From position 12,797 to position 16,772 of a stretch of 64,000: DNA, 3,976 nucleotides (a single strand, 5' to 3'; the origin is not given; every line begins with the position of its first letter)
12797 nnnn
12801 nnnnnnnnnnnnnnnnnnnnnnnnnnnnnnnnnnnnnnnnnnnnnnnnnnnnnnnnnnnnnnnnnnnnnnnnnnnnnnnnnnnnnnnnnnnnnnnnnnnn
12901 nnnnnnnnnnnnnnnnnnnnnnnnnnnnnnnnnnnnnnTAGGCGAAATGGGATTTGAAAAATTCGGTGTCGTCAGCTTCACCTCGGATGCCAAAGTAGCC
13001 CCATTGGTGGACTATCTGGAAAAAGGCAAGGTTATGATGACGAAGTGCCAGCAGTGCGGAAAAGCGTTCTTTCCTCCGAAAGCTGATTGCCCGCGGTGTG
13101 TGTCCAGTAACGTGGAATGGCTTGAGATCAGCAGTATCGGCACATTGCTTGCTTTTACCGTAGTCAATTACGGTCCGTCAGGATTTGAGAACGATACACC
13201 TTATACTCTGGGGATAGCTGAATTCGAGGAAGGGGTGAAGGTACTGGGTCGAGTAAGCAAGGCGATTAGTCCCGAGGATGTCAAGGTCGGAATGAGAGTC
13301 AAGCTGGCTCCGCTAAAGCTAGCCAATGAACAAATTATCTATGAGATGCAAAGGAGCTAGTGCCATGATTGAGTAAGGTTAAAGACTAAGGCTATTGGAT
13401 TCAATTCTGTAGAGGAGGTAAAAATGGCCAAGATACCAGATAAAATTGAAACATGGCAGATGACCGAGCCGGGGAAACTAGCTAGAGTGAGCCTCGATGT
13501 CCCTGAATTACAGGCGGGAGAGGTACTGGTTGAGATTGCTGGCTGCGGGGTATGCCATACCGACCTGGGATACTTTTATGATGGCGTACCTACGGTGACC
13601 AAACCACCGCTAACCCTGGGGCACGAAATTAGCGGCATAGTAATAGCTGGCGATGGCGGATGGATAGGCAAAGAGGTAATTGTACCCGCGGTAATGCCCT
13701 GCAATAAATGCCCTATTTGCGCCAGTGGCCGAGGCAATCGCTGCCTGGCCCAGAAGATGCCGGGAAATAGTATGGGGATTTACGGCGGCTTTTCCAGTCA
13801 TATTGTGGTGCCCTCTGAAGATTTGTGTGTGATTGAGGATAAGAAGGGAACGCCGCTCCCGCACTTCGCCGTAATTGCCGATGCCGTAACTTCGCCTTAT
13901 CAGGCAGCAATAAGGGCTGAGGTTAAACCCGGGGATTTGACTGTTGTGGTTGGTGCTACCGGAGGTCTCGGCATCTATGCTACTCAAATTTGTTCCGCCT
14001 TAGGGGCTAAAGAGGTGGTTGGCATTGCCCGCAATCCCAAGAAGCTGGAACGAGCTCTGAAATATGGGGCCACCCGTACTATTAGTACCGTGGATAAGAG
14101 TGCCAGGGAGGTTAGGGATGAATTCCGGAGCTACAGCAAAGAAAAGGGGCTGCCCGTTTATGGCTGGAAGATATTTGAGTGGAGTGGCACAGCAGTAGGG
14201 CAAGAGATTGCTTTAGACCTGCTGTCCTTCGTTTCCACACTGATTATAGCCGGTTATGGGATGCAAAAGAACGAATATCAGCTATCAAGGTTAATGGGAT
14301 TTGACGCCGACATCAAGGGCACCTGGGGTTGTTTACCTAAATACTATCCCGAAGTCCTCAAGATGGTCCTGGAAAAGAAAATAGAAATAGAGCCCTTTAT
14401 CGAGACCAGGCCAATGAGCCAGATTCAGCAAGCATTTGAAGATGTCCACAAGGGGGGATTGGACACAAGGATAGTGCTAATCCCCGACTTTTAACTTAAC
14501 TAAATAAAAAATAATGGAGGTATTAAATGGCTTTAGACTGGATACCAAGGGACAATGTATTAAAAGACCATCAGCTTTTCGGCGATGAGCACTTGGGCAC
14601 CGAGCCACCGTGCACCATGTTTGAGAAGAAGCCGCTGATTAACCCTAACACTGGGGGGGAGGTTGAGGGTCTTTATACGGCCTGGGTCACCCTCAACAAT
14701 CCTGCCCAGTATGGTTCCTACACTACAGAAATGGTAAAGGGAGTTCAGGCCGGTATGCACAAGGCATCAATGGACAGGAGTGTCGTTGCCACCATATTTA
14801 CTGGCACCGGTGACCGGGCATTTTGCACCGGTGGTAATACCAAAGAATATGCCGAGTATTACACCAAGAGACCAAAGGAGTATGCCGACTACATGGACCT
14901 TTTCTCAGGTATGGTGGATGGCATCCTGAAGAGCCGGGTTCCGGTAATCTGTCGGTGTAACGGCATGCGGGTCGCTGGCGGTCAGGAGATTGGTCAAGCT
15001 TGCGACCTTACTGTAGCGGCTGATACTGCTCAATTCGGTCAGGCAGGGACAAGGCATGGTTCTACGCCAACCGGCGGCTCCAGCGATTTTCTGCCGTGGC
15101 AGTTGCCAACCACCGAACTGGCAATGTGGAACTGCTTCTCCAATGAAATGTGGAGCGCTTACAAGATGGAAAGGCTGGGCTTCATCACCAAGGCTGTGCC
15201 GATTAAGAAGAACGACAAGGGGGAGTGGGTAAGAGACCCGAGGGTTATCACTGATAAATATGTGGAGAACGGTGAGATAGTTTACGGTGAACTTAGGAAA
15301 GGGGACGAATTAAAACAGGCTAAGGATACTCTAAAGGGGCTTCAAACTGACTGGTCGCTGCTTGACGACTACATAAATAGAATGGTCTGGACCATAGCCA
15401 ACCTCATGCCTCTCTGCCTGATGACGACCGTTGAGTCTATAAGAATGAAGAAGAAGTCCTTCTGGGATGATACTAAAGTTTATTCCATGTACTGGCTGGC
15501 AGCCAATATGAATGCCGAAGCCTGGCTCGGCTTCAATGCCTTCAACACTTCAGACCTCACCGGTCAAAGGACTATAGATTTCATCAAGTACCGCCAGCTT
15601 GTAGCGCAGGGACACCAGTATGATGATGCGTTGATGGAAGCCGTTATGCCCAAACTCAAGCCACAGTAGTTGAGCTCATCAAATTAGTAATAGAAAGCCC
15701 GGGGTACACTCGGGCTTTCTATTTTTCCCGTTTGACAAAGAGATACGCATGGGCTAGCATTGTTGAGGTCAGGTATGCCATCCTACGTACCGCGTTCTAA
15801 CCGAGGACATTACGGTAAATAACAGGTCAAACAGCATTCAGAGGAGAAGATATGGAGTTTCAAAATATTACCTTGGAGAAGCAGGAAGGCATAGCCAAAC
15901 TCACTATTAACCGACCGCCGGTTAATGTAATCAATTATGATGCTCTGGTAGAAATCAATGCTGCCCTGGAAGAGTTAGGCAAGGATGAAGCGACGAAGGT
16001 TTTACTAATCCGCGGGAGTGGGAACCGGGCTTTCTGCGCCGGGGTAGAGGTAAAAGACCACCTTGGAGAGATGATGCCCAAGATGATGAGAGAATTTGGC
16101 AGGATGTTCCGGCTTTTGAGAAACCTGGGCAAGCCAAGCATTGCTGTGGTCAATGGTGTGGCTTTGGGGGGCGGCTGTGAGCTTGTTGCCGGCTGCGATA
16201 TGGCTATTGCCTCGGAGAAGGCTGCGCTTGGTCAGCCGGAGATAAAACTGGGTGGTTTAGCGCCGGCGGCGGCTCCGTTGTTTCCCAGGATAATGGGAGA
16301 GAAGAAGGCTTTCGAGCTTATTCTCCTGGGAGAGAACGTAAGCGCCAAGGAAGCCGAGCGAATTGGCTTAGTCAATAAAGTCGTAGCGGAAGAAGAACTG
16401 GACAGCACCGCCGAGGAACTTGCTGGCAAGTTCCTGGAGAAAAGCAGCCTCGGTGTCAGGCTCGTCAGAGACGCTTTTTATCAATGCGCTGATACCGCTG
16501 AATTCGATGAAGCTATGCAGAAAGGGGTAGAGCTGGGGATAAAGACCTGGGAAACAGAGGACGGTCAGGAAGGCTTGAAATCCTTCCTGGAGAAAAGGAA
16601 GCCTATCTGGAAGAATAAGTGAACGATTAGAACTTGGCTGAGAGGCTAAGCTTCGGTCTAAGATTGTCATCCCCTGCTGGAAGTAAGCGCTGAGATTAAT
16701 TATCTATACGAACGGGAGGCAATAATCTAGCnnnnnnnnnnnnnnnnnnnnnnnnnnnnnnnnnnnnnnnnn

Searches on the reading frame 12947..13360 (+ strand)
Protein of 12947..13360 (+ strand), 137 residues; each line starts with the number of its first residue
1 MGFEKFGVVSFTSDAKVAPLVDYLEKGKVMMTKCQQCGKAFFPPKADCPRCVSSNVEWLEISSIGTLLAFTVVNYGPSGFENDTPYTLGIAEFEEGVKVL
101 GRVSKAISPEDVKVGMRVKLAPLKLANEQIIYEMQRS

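Call 5: search_protein_families(library=pfam, proteins=[window:12947-13360:+])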
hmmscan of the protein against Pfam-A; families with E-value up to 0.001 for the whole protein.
window:12947-13360:+ (137 aa): 2 families
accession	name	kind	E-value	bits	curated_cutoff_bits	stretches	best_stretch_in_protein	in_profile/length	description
PF01796.24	OB_ChsH2_C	-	4.5e-16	59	27.1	1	58-120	1-62/65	ChsH2, C-terminal OB-fold domain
PF12172.15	zf-ChsH2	-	5.4e-10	39.3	23.2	1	24-57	4-37/37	ChsH2, rubredoxin-like zinc ribbon domain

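Call 6: search_protein_families(library=ncbifam, proteins=[window:12947-13360:+])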
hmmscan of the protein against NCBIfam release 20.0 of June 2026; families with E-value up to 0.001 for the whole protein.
window:12947-13360:+ (137 aa): 1 family
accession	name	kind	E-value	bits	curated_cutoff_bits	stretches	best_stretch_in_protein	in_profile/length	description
NF053627.1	BnzsclthlBbsAGT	equivalog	9.9e-09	35.3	250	1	32-107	39-112/145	benzoylsuccinyl-CoA thiolase subunit BbsA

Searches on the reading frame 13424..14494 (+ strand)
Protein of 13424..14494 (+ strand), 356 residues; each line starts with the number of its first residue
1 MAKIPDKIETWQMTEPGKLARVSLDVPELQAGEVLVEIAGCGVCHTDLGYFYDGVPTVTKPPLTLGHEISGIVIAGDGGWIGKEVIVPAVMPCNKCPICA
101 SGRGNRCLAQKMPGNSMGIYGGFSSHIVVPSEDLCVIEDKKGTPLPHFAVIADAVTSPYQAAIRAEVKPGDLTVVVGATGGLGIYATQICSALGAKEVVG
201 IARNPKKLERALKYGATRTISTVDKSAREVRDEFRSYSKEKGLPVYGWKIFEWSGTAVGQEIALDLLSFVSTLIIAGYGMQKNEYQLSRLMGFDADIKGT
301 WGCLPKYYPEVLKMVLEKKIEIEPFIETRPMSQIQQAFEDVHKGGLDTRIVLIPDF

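Call 5: search_protein_families(library=pfam, proteins=[window:13424-14494:+])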
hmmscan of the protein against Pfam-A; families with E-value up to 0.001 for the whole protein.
window:13424-14494:+ (356 aa): 2 families
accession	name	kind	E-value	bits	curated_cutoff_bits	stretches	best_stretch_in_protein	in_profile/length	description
PF08240.17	ADH_N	-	4.1e-21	75.6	23.5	1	31-137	2-102/104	Alcohol dehydrogenase GroES-like domain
PF00107.32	ADH_zinc_N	-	1.6e-17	64.1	31.8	1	181-315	1-127/129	Zinc-binding dehydrogenase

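Call 6: search_protein_families(library=ncbifam, proteins=[window:13424-14494:+])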
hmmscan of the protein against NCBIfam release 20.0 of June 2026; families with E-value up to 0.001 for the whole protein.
window:13424-14494:+ (356 aa): 23 families
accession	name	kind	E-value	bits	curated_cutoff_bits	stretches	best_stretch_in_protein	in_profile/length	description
TIGR03201.1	dearomat_had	equivalog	1.1e-144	481.8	338.65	1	10-354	1-349/349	6-hydroxycyclohex-1-ene-1-carbonyl-CoA dehydrogenase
NF041097.1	keto_inos_dh_IolM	equivalog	1.6e-29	102.8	450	1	22-347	43-383/389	scyllo-inosose 3-dehydrogenase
TIGR03989.1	Rxyl_3153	subfamily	1.6e-28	100.1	440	2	115-344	133-361/370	NDMA-dependent alcohol dehydrogenase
NF047908.1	AldhRedAhr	equivalog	4.8e-28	98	470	1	7-352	3-333/335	NADPH-dependent aldehyde reductase Ahr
NF007375.0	PRK09880.1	equivalog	7.4e-28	97.3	469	1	29-339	25-328/344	L-idonate 5-dehydrogenase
NF003808.0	PRK05396.1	equivalog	2.7e-25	88.9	380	1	22-351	16-337/341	L-threonine 3-dehydrogenase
NF010344.0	PRK13771.1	subfamily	4.9e-24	84.9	349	1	24-231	18-221/334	putative alcohol dehydrogenase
TIGR03451.1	mycoS_dep_FDH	equivalog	9.1e-23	80.6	512.9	1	23-347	18-352/358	S-(hydroxymethyl)mycothiol dehydrogenase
TIGR02818.1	adh_III_F_hyde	equivalog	2.3e-22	79.6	543.95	1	10-224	7-239/368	S-(hydroxymethyl)glutathione dehydrogenase/class III alcohol dehydrogenase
TIGR00692.1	tdh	equivalog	3.7e-22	78.8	458.35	1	22-352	14-338/340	L-threonine 3-dehydrogenase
NF006940.0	PRK09422.1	equivalog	5e-22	78.3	344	1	25-352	18-333/338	alcohol dehydrogenase AdhP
TIGR03366.1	HpnZ_proposed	hypoth_equivalog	7.3e-22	78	328.1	1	27-277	1-253/315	putative phosphonate catabolism associated alcohol dehydrogenase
NF041172.1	AcrlCoa_red_Thmprot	equivalog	2e-21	76.3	500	1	24-232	18-222/334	acryloyl-CoA reductase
NF007489.0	PRK10083.1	equivalog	4.3e-21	75.2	376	1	14-230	7-221/339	Zn-dependent oxidoreductase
NF007642.0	PRK10309.1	equivalog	1.5e-20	73.7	550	1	24-352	17-344/347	galactitol-1-phosphate 5-dehydrogenase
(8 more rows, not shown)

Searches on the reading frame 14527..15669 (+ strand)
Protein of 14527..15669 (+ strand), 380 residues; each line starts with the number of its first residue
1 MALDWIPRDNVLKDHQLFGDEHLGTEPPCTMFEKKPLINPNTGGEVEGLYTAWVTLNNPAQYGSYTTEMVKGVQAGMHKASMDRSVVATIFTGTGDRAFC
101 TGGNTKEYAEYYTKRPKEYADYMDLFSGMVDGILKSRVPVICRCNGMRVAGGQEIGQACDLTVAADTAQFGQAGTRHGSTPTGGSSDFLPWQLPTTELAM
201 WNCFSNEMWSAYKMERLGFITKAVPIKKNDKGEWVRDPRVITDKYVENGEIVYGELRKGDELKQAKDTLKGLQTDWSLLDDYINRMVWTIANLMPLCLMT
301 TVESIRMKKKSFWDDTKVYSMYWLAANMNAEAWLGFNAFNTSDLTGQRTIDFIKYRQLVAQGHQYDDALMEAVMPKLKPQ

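Call 5: search_protein_families(library=pfam, proteins=[window:14527-15669:+])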
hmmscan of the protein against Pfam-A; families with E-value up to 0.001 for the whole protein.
window:14527-15669:+ (380 aa): 2 families
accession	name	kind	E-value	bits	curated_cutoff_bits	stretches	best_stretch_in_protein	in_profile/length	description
PF00378.25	ECH_1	-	1.8e-26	93.5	27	1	52-226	7-176/251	Enoyl-CoA hydratase/isomerase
PF16113.10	ECH_2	-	1.3e-17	64.7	27.2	1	52-228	2-176/335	Enoyl-CoA hydratase/isomerase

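Call 6: search_protein_families(library=ncbifam, proteins=[window:14527-15669:+])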
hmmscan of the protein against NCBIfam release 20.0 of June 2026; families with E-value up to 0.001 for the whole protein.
window:14527-15669:+ (380 aa): 62 families (the best 25 are shown)
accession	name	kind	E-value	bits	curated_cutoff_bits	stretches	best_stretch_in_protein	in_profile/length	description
TIGR03200.1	dearomat_oah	equivalog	3.3e-142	473.9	464.45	1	12-374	1-360/360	6-oxocyclohex-1-ene-1-carbonyl-CoA hydratase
NF046063.1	oxepin_alt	equivalog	4e-27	95.3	300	1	52-224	11-181/254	oxepin-CoA hydrolase, alternative type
NF051848.1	EnCoAHydtEchA19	equivalog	1.6e-26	93.5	400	1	53-225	12-182/258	enoyl-CoA hydratase EchA19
NF005700.0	PRK07511.1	subfamily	1.2e-25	90.6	274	1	54-223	16-183/260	enoyl-CoA hydratase family protein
NF004840.0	PRK06190.1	equivalog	2e-22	80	253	1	52-227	15-185/260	enoyl-CoA hydratase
NF005864.0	PRK07799.1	equivalog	1.2e-21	77.1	316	1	53-225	20-190/266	crotonase/enoyl-CoA hydratase family protein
TIGR03210.1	badI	equivalog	1.8e-21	76.6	467.6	1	51-226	12-182/256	2-ketocyclohexanecarboxyl-CoA hydrolase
NF005637.0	PRK07396.1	equivalog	6.3e-21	75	380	1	52-231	24-200/273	1,4-dihydroxy-2-naphthoyl-CoA synthase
TIGR01929.1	menB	equivalog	1.3e-20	74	342.7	1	52-231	14-190/259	1,4-dihydroxy-2-naphthoyl-CoA synthase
NF005802.0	PRK07657.1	equivalog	1.6e-20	73.7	363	1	52-228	15-187/260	enoyl-CoA hydratase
NF004517.0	PRK05862.1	equivalog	4.7e-20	72.2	396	1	52-227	15-183/257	enoyl-CoA hydratase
NF004796.0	PRK06144.1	subfamily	6.7e-20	71.7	272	1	51-171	18-136/262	enoyl-CoA hydratase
NF042430.2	EnCoAhydt_DpgD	equivalog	9.3e-20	71.2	400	1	51-237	7-196/258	enoyl-CoA-hydratase DpgD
NF006109.0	PRK08260.1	subfamily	2.6e-18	66.3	320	1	52-225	15-200/296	enoyl-CoA hydratase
NF004475.0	PRK05809.1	subfamily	3.3e-18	66.1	394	1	52-226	15-185/260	short-chain-enoyl-CoA hydratase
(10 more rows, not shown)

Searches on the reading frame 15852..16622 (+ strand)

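Call 5: search_protein_families(library=pfam, proteins=[window:15852-16622:+])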
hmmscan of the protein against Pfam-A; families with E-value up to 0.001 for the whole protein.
window:15852-16622:+ (256 aa): 2 families
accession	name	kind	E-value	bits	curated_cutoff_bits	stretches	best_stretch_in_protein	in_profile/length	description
PF00378.25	ECH_1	-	2.4e-55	188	27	1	9-255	1-250/251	Enoyl-CoA hydratase/isomerase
PF16113.10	ECH_2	-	6.9e-29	101.8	27.2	1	16-192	3-186/335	Enoyl-CoA hydratase/isomerase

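Call 6: search_protein_families(library=ncbifam, proteins=[window:15852-16622:+])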
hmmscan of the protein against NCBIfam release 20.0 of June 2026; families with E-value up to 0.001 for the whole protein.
window:15852-16622:+ (256 aa): 73 families (the best 25 are shown)
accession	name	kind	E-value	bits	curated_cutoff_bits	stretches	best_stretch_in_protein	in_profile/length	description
NF004475.0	PRK05809.1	subfamily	5.4e-61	206.3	394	1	1-256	1-260/260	short-chain-enoyl-CoA hydratase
NF006008.0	PRK08139.1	equivalog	1.5e-52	178.8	313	1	6-255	13-265/266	enoyl-CoA hydratase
NF005803.0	PRK07658.1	equivalog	2.9e-51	174.3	313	1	5-256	3-257/257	enoyl-CoA hydratase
NF006566.0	PRK09076.1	subfamily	1e-50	172.7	286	1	4-256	5-260/260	enoyl-CoA hydratase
NF051848.1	EnCoAHydtEchA19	equivalog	1.8e-47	162.1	400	1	6-255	2-257/258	enoyl-CoA hydratase EchA19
NF004517.0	PRK05862.1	equivalog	1e-46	159.6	396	1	1-255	1-256/257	enoyl-CoA hydratase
NF004634.0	PRK05980.1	equivalog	2.5e-45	154.9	375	1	5-253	4-260/263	crotonase/enoyl-CoA hydratase family protein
NF005802.0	PRK07657.1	equivalog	3e-45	154.8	363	1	6-255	5-259/260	enoyl-CoA hydratase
NF006007.0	PRK08138.1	subfamily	1.2e-44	152.7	355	1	9-255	13-260/261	enoyl-CoA hydratase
NF042430.2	EnCoAhydt_DpgD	equivalog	4.8e-44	150.8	400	1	9-255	2-257/258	enoyl-CoA-hydratase DpgD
NF007239.0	PRK09674.1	equivalog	6.3e-44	150.4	371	1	4-254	4-255/257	2,3-dehydroadipyl-CoA hydratase PaaF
NF006100.0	PRK08252.1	subfamily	3.2e-42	144.9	282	1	5-255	4-253/254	crotonase/enoyl-CoA hydratase family protein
NF005675.0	PRK07468.1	equivalog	1.6e-41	142.8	350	1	3-255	3-261/262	crotonase/enoyl-CoA hydratase family protein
TIGR03210.1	badI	equivalog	2.9e-41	141.5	467.6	1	3-254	1-254/256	2-ketocyclohexanecarboxyl-CoA hydrolase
NF005073.0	PRK06495.1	subfamily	3.4e-41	141.3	296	1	4-255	4-256/257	enoyl-CoA hydratase/isomerase family protein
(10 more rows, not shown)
